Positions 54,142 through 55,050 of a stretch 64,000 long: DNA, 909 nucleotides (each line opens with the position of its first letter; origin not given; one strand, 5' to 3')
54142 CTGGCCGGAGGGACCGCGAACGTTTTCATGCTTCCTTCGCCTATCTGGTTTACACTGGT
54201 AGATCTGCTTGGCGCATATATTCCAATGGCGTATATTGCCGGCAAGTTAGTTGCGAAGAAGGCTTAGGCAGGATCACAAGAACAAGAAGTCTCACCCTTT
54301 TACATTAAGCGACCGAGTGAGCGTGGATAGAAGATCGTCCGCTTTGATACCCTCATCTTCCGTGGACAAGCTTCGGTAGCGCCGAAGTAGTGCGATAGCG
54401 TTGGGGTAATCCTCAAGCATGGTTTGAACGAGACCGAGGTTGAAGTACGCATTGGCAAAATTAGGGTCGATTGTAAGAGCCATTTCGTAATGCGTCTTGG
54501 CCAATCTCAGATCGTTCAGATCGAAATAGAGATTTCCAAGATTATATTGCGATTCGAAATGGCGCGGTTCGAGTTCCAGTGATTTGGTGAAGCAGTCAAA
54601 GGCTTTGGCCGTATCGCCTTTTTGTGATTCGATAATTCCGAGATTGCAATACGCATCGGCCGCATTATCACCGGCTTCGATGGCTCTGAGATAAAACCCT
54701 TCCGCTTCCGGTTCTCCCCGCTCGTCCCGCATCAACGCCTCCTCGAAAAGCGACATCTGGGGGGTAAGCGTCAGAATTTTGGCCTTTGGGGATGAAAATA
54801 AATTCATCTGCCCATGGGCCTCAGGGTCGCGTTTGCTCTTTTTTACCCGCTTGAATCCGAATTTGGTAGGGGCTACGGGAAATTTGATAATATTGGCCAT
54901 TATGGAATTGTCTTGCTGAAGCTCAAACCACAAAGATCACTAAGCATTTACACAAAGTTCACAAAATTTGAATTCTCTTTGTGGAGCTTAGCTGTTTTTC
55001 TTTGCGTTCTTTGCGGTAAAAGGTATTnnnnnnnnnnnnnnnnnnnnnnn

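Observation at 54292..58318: NHEJ locus ligD-ku extended by a TPR protein carrying two beta-clamp-binding-like motifs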

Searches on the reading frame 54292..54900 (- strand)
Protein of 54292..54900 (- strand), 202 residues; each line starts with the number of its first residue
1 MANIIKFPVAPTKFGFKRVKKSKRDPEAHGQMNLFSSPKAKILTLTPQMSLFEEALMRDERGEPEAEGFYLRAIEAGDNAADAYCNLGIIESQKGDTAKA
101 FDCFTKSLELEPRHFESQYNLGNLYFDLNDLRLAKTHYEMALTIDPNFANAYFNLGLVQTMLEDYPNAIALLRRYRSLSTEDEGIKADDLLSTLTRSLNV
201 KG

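Call 3: search_protein_families(library=pfam, proteins=[window:54292-54900:-], max_evalue=0.01)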
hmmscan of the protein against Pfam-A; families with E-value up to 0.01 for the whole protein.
window:54292-54900:- (202 aa): 16 families
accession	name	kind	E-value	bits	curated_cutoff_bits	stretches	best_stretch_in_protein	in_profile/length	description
PF00515.34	TPR_1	-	2e-24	84.8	27.8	3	117-148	3-34/34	Tetratricopeptide repeat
PF13424.12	TPR_12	-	1.1e-21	77.2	30.1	3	81-145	3-75/77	Tetratricopeptide repeat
PF07719.23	TPR_2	-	1.5e-19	68.9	27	2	116-147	2-33/34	Tetratricopeptide repeat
PF13431.12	TPR_17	-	9.5e-19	66.5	24.4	3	138-169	2-33/34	Tetratricopeptide repeat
PF13414.12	TPR_11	-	8.5e-17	61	26.8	2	122-159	1-38/42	TPR repeat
PF13181.12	TPR_8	-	2.7e-16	58.7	25.7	2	116-147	2-33/34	Tetratricopeptide repeat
PF13432.12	TPR_16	-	1.1e-10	42.2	32.7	1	119-176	1-58/65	Tetratricopeptide repeat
PF13174.12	TPR_6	-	3.6e-08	34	26.3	0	116-147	1-32/33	Tetratricopeptide repeat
PF13428.12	TPR_14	-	6.9e-08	32.9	23.5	0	116-156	2-42/44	Tetratricopeptide repeat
PF14559.12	TPR_19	-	3e-07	31.1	25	0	93-136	3-46/68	Tetratricopeptide repeat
PF13371.12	TPR_9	-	2.2e-06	28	35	1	122-182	2-62/73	Tetratricopeptide repeat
PF13374.12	TPR_10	-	4.1e-05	23.9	27.5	0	118-144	5-31/42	Tetratricopeptide repeat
PF23914.1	TPR_CcmH_CycH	-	5.9e-05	23.4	42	1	80-181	49-153/158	Cytochrome c-type biogenesis protein H TPR domain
PF13176.12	TPR_7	-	0.0002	21.7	27.9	0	151-174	1-24/36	Tetratricopeptide repeat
PF12895.13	ANAPC3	-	0.00096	19.8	27.2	0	76-139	18-80/82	Anaphase-promoting complex, cyclosome, subunit 3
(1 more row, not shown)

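Call 4: search_protein_families(library=ncbifam, proteins=[window:54292-54900:-], max_evalue=0.01)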
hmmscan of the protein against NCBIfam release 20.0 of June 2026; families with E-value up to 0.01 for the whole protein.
window:54292-54900:- (202 aa): 23 families
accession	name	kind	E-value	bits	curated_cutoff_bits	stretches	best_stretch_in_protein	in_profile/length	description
TIGR02917.1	PEP_TPR_lipo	equivalog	1.5e-11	42.9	312.2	1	64-174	720-828/899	XrtA/PEP-CTERM system TPR-repeat protein PrsT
NF040959.1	MamA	equivalog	1.6e-11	44.1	200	1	75-174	65-164/204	magnetosome protein MamA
NF047507.1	TPR_BatC_Lepto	exception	2.9e-10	40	175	1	116-159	97-140/214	TPR repeat-containing protein BatC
NF033762.1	social_mot_Tgl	equivalog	8.3e-10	38.4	225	1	79-172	29-123/252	social motility TPR repeat lipoprotein Tgl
NF008391.2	PRK11189.1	equivalog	1.9e-09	37.5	250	2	119-169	69-119/297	lipoprotein NlpI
TIGR02521.1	type_IV_pilW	equivalog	2.8e-09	36.9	154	1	63-181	81-201/234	type IV pilus biogenesis/stability protein PilW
NF002725.1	PRK02603.1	equivalog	7.3e-09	35.9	143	2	79-160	33-117/173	photosystem I assembly protein Ycf3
NF033758.1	gliding_GltE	equivalog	1.9e-08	33.7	225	1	119-196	294-372/411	adventurous gliding motility TPR repeat lipoprotein GltE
NF047371.1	FlcA_CTERM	equivalog_domain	3.9e-07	28.9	300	1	65-143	457-535/646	periplasmic flagellar collar protein FlcA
TIGR00990.1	3a0801s09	subfamily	8e-07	28.1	757.25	1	72-174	356-458/615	mitochondrial import receptor subunit TOM70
NF033920.0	C39_PA2778_fam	equivalog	1.6e-06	27.7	150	1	113-174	188-249/255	PA2778 family cysteine peptidase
NF052312.1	T9SS_PorW_SprE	equivalog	2.4e-06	26.5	250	1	84-166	293-379/716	type IX secretion system periplasmic lipoprotein PorW/SprE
NF047558.1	TPR_END_plus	domain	1.8e-05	24.6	32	0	83-116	1-34/56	TPR end-of-group domain-containing protein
TIGR04510.1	mod_pep_cyc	subfamily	5.6e-05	21.8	400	1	118-179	401-462/814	putative peptide modification system cyclase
NF040561.1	PrimPol_Msp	equivalog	6e-05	21.8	200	1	67-182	11-122/515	CRISPR-associated primase-polymerase type A1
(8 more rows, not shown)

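Call 6: find_homologous_proteins(query=window:54292-54900:-, max_evalue=0.001)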
Query window:54292-54900:- (202 aa): 1663 proteins with E <= 0.001 among 1831 candidates; the best 120 are listed.
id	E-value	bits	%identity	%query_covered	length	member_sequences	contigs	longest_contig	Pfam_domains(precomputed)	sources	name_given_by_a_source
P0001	2.0e-129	447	100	100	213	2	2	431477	PF14559.13,PF13431.13,PF13414.13,PF13371.13,PF00515.35,PF13424.13,PF13432.13,PF13428.13,PF13181.13,PF07719.24,PF13174.13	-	-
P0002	4.1e-121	420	93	99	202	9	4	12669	PF14559.13,PF13431.13,PF13414.13,PF13371.13,PF00515.35,PF13424.13,PF13432.13,PF13428.13,PF13181.13,PF07719.24,PF13174.13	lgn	-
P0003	7.0e-114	396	89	99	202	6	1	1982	PF13431.13,PF13414.13,PF00515.35,PF13424.13,PF13432.13,PF13181.13,PF07719.24,PF13174.13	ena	-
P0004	1.0e-113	396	89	99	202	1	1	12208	PF14559.13,PF13431.13,PF13414.13,PF00515.35,PF13424.13,PF13432.13,PF13181.13,PF07719.24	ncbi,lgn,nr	ncbi:tetratricopeptide repeat protein [bacterium]|nr:tetratricopeptide repeat protein [bacterium]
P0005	2.5e-113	394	87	100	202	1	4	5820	PF13431.13,PF13414.13,PF00515.35,PF13424.13,PF13432.13,PF13428.13,PF13181.13,PF07719.24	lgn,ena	-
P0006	9.3e-113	392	87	99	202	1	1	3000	PF13431.13,PF13414.13,PF13371.13,PF00515.35,PF13424.13,PF13428.13,PF13181.13,PF07719.24,PF13374.13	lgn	-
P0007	1.8e-111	388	86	99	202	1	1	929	PF13431.13,PF13414.13,PF00515.35,PF13424.13,PF13432.13,PF13181.13,PF07719.24,PF13174.13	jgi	-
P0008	6.3e-111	386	86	99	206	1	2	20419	PF13431.13,PF13414.13,PF00515.35,PF13424.13,PF13432.13,PF13428.13,PF13181.13,PF07719.24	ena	-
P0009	8.9e-109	379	85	99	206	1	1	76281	PF13431.13,PF13414.13,PF13371.13,PF00515.35,PF13424.13,PF13432.13,PF13181.13,PF07719.24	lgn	-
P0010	2.0e-99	349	77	99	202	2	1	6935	PF13431.13,PF13414.13,PF13428.13,PF13374.13,PF14559.13,PF13371.13,PF00515.35,PF13424.13,PF13432.13,PF13181.13,PF07719.24,PF13174.13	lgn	-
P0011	3.8e-99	348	78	99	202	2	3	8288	PF14559.13,PF13431.13,PF13414.13,PF13371.13,PF00515.35,PF13424.13,PF13432.13,PF13181.13,PF07719.24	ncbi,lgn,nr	ncbi:tetratricopeptide repeat protein [bacterium]|nr:tetratricopeptide repeat protein [bacterium]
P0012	4.7e-97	341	76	99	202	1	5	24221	PF14559.13,PF13431.13,PF13414.13,PF13371.13,PF00515.35,PF13424.13,PF13432.13,PF13181.13,PF07719.24,PF13174.13,PF13374.13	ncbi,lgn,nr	ncbi:tetratricopeptide repeat protein [bacterium]|nr:tetratricopeptide repeat protein [bacterium]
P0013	7.7e-75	269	63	100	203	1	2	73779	PF14559.13,PF13431.13,PF13414.13,PF00515.35,PF13424.13,PF13432.13,PF13428.13,PF13181.13,PF07719.24,PF13174.13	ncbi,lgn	-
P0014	1.6e-71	258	60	99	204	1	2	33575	PF14559.13,PF13431.13,PF13414.13,PF13371.13,PF00515.35,PF13424.13,PF13432.13,PF13428.13,PF13181.13,PF07719.24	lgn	-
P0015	1.9e-71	258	58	100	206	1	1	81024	PF14559.13,PF13431.13,PF13414.13,PF13371.13,PF00515.35,PF13424.13,PF13432.13,PF13428.13,PF13181.13,PF07719.24,PF13174.13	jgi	jgi:tetratricopeptide (TPR) repeat protein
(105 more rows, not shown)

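Call 11: find_related_loci(query=A1, collection=genome_contigs, flank=10000)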
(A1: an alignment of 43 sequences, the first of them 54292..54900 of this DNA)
Query A1 (202 aa) in genome_contigs; peptide patterns used: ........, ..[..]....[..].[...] (x = any residue, [..] = any of these).
599 stretches matched a pattern (row limit reached: there are more); 511 encode a relative of the query (tblastn E <= 1e-3); the best 80 are kept; 80 distinct loci.
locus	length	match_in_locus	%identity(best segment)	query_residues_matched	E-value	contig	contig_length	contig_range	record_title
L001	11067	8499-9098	94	1-200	4e-129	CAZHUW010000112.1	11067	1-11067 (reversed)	MAG TPA_asm: uncultured Bacteroidota bacterium isolate SRP292972_co2_230 genome assembly, contig: NODE_5627_length_11067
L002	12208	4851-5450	89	1-200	1e-120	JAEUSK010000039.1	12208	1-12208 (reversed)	MAG: bacterium isolate new MAG-301 k141_2459245, whole genome shotgun sequence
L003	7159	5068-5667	88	1-200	4e-120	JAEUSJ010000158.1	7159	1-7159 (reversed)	MAG: bacterium isolate new MAG-300 NODE_158_length_7159_cov_5.772239, whole genome shotgun sequence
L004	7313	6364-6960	78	1-199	9e-107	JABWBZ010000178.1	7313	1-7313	MAG: bacterium isolate MAG_43 scaffold_12644, whole genome shotgun sequence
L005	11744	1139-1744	58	1-201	6e-75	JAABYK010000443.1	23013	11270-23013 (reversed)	MAG: candidate division KSB1 bacterium isolate CS3-K085 K_merged_R1_(paired)_contig_129685, whole genome shotgun sequenc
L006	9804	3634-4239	57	1-201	8e-75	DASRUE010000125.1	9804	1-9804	MAG TPA_asm: Bacteroidota bacterium isolate SMAG_U7886 k141_79865, whole genome shotgun sequence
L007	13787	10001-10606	57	1-202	3e-74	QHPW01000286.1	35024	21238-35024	MAG: Verrucomicrobia bacterium isolate AV2 14_0903_13_30cm_scaffold_3130383_curated, whole genome shotgun sequence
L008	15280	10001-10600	58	1-200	1e-73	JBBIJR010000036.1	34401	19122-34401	MAG: Bacteroidota bacterium isolate QNS170220_bin_167 NODE_525_length_34401_cov_5.220375, whole genome shotgun sequence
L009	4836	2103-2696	57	1-198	2e-73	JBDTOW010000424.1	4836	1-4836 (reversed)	MAG: Verrucomicrobiota bacterium isolate cluster3_bin.183 NODE_101346_length_4836_cov_4.085756, whole genome shotgun seq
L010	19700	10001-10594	57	1-198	2e-72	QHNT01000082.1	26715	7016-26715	MAG: Verrucomicrobia bacterium isolate AV7 14_0929_05_30cm_scaffold_2780_curated, whole genome shotgun sequence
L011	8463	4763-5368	58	1-201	2e-72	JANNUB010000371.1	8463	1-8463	MAG: Ignavibacteriota bacterium isolate SOY_30_metabat_287 SOY_30_k141_3688167, whole genome shotgun sequence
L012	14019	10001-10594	57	1-198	5e-72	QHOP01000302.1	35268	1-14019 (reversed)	MAG: Verrucomicrobia bacterium isolate AV5 14_0919_12_20cm_scaffold_597_curated, whole genome shotgun sequence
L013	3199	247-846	57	1-198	4e-72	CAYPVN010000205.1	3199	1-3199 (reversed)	MAG TPA_asm: uncultured Chitinophagales bacterium isolate SRP119689_co1_59 genome assembly, contig: NODE_54488_length_31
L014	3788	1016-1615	57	1-198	6e-71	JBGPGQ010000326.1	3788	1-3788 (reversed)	MAG: Bacteroidota bacterium isolate OBJ_0618_7090110_39 k141_11655315_length_3788_cov_11.0000, whole genome shotgun sequ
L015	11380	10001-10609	58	1-201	8e-71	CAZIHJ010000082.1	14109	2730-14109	MAG TPA_asm: uncultured Chitinophagales bacterium isolate SRP287453_co1_97 genome assembly, contig: NODE_8025_length_141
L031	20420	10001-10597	56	1-194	8e-67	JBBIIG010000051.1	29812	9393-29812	MAG: bacterium isolate BR1S70218_bin_133 NODE_1767_length_29812_cov_5.823000, whole genome shotgun sequence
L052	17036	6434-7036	54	1-202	5e-64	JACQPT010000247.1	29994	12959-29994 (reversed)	MAG: Ignavibacteriales bacterium isolate NC_groundwater_1314_Ag_S-0.2um_51_42 S_p2_S4_coassembly_k141_4089448, whole gen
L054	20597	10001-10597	53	1-198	5e-64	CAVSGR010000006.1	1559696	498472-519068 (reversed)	MAG: uncultured Ignavibacteria bacterium isolate MFD05684.bin.1.87 genome assembly, contig: contig_33241, whole genome s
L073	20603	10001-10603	54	1-202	7e-63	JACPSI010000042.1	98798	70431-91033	MAG: Ignavibacteriales bacterium isolate NC_groundwater_701_Ag_S-0.2um_50_10 S36_SO-2_scaffold_73218, whole genome shotg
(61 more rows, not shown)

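Call 19: search_protein_families(library=pfam, proteins=[L052:5201-6433:+, L052:2787-4103:+, L031:9609-9992:+, L012:9504-9980:+, L010:6079-8601:+, L073:8773-9999:+, L011:2282-2920:+, L054:9076-9765:+], max_evalue=0.001)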
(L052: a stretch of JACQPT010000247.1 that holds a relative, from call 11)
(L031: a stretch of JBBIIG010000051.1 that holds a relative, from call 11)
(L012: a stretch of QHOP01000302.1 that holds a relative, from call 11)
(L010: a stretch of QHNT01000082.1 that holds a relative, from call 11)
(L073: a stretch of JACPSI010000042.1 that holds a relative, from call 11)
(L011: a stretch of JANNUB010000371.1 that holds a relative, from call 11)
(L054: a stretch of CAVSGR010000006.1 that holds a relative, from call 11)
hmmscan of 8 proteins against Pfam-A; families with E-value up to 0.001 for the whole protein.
L052:5201-6433:+ (410 aa): 2 families
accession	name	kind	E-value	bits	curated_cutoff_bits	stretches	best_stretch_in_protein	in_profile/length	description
PF01663.27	Phosphodiest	-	3.8e-99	333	23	1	35-352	1-342/342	Type I phosphodiesterase / nucleotide pyrophosphatase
PF00884.28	Sulfatase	-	2.6e-06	27.4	25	0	214-248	210-244/301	Sulfatase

L052:2787-4103:+ (438 aa): 2 families
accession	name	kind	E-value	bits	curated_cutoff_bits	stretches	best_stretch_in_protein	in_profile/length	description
PF02274.22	ADI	-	1.3e-22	80.8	22.8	2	226-353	125-261/377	Arginine deiminase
PF19420.4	DDAH_eukar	-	8.6e-10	38.8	23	1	193-434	27-290/291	N,N dimethylarginine dimethylhydrolase, eukaryotic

L031:9609-9992:+ (127 aa): 0 families

L012:9504-9980:+ (158 aa): 0 families

L010:6079-8601:+ (840 aa): 2 families
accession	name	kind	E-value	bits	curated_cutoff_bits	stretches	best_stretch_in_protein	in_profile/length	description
PF04851.21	ResIII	-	3.3e-10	40.5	22.5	1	2-265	3-163/164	Type III restriction enzyme, res subunit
PF00270.35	DEAD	-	0.00089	19.5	26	0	62-129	18-81/167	DEAD/DEAH box helicase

L073:8773-9999:+ (408 aa): 2 families
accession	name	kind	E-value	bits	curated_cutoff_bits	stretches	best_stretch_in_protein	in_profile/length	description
PF01663.27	Phosphodiest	-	3.2e-99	333.2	23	1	33-350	1-342/342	Type I phosphodiesterase / nucleotide pyrophosphatase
PF00884.28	Sulfatase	-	2.5e-08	34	25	0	212-246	210-244/301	Sulfatase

L011:2282-2920:+ (212 aa): 10 families
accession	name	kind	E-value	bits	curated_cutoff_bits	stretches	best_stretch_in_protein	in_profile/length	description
PF07719.23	TPR_2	-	5e-12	45.4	27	1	174-201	7-34/34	Tetratricopeptide repeat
PF14559.12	TPR_19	-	1e-11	45.4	25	1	150-201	7-58/68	Tetratricopeptide repeat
PF13432.12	TPR_16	-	1.2e-11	45.3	32.7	1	121-167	18-64/65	Tetratricopeptide repeat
PF13428.12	TPR_14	-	4.7e-09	36.5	23.5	0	137-169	4-36/44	Tetratricopeptide repeat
PF13181.12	TPR_8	-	8e-09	35.4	25.7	0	135-163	2-30/34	Tetratricopeptide repeat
PF13174.12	TPR_6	-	1.2e-06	29.2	26.3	0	136-167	2-33/33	Tetratricopeptide repeat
PF13424.12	TPR_12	-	5.1e-06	27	30.1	0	135-195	4-72/77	Tetratricopeptide repeat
PF00515.34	TPR_1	-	1.1e-05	25.4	27.8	0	173-200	6-33/34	Tetratricopeptide repeat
PF25062.1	ARM_TT21_N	-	2.4e-05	24.6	40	0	37-127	106-195/222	Tetratricopeptide repeat protein 21 N-terminal ARM repeat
PF13431.12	TPR_17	-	0.00018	22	24.4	0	123-154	2-33/34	Tetratricopeptide repeat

L054:9076-9765:+ (229 aa): 4 families
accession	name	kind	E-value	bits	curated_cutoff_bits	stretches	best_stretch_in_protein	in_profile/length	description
PF13419.12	HAD_2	-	4.3e-21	76.2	23.8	1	20-196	1-177/178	Haloacid dehalogenase-like hydrolase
PF00702.32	Hydrolase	-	1.8e-07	32.2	26.4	1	17-190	1-190/191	haloacid dehalogenase-like hydrolase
PF13242.12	Hydrolase_like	-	4.9e-06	26.8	22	1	165-221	15-75/75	HAD-hyrolase-like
PF12689.13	Acid_PPase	-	0.00051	20.4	27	1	92-204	38-157/169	Acid Phosphatase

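Call 25: predict_structure(alignment_id=A1)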
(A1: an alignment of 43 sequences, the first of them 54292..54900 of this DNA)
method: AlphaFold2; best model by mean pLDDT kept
length: 202 residues; sequences in the alignment: 43
mean_pLDDT: 83.1   pTM: 0.75
mean pLDDT of the five models: 83.1, 82.4, 82.2, 80.9, 80.9
residues with pLDDT >= 90: 134; 70-90: 24; 50-70: 8; < 50: 36
segments of 3 or more residues with pLDDT < 50: 1-13, 23-34, 36-46
pLDDT, mean of each block of 10 residues (from residue 1): 33 62 43 45 57 95 95 97 98 95 98 98 96 98 96 96 95 94 87 88 63
secondary structure, 60 per line:
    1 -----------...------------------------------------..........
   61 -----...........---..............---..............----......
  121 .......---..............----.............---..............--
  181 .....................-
elements in order: H51-60 H66-76 H80-93 H97-110 H115-127 H131-144 H149-161 H165-178 H181-201
